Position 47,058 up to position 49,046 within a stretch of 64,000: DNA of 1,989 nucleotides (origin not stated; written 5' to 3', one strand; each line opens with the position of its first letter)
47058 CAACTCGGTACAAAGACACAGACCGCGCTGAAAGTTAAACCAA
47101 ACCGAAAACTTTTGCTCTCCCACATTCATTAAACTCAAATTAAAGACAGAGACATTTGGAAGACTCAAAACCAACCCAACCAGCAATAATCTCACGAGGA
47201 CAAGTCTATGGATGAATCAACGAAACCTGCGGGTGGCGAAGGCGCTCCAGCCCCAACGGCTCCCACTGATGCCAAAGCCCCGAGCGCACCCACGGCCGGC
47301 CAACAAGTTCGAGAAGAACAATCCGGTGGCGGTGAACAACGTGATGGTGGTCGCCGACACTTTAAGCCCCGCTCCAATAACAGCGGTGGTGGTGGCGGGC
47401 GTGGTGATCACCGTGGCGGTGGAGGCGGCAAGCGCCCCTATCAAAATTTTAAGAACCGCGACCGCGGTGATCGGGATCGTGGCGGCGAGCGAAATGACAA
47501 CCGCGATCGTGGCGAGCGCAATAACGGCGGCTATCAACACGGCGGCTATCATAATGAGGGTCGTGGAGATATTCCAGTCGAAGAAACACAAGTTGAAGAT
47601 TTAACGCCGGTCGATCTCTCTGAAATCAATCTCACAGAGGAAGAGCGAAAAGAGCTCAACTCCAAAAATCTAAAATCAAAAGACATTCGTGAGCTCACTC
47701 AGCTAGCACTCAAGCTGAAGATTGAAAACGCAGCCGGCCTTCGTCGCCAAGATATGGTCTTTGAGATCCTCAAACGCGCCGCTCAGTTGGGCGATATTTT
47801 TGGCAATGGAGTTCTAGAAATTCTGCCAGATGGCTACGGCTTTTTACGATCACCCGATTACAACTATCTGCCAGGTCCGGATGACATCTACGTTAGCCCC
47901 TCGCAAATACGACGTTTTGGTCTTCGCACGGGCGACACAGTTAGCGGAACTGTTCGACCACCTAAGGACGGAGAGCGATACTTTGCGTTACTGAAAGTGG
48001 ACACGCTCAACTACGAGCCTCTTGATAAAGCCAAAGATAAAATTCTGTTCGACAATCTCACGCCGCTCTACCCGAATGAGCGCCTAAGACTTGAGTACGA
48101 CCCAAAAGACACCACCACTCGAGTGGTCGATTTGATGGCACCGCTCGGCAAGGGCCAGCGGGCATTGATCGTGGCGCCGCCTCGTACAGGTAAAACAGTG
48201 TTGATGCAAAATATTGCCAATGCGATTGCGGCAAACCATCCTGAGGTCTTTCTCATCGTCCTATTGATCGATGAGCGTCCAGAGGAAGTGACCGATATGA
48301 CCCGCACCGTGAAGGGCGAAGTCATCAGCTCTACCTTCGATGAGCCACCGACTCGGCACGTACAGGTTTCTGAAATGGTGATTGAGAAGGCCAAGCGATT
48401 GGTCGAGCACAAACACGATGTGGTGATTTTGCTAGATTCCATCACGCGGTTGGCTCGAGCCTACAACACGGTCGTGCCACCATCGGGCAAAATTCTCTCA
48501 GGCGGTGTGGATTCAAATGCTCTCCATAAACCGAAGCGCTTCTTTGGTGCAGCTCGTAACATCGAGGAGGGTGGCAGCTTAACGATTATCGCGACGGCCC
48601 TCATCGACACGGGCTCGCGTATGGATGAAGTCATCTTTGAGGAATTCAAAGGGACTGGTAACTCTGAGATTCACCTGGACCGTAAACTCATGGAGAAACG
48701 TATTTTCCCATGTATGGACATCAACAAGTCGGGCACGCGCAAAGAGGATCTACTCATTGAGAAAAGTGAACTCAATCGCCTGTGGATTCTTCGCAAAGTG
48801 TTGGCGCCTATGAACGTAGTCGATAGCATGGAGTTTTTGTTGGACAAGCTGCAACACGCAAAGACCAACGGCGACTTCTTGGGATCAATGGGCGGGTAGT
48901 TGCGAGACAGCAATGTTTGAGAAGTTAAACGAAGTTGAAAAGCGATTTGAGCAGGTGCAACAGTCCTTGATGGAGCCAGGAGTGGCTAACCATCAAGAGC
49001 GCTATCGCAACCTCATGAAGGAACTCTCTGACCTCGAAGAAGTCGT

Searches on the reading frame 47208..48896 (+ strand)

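Call 52: search_protein_families(library=pfam, proteins=[window:47208-48896:+], max_evalue=0.00001)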
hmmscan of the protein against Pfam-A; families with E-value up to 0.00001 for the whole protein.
window:47208-48896:+ (563 aa): 3 families
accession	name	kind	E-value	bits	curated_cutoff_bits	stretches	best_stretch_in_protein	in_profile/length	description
PF07497.18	Rho_RNA_bind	-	4.2e-34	116.6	27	1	200-271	2-71/73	Rho termination factor, RNA-binding domain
PF00006.31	ATP-synt_ab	-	1.3e-27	97.3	29.5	1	304-508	2-211/213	ATP synthase alpha/beta family, nucleotide-binding domain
PF07498.18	Rho_N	-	2.7e-12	46.9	24.9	1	155-193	2-40/43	Rho termination factor, N-terminal domain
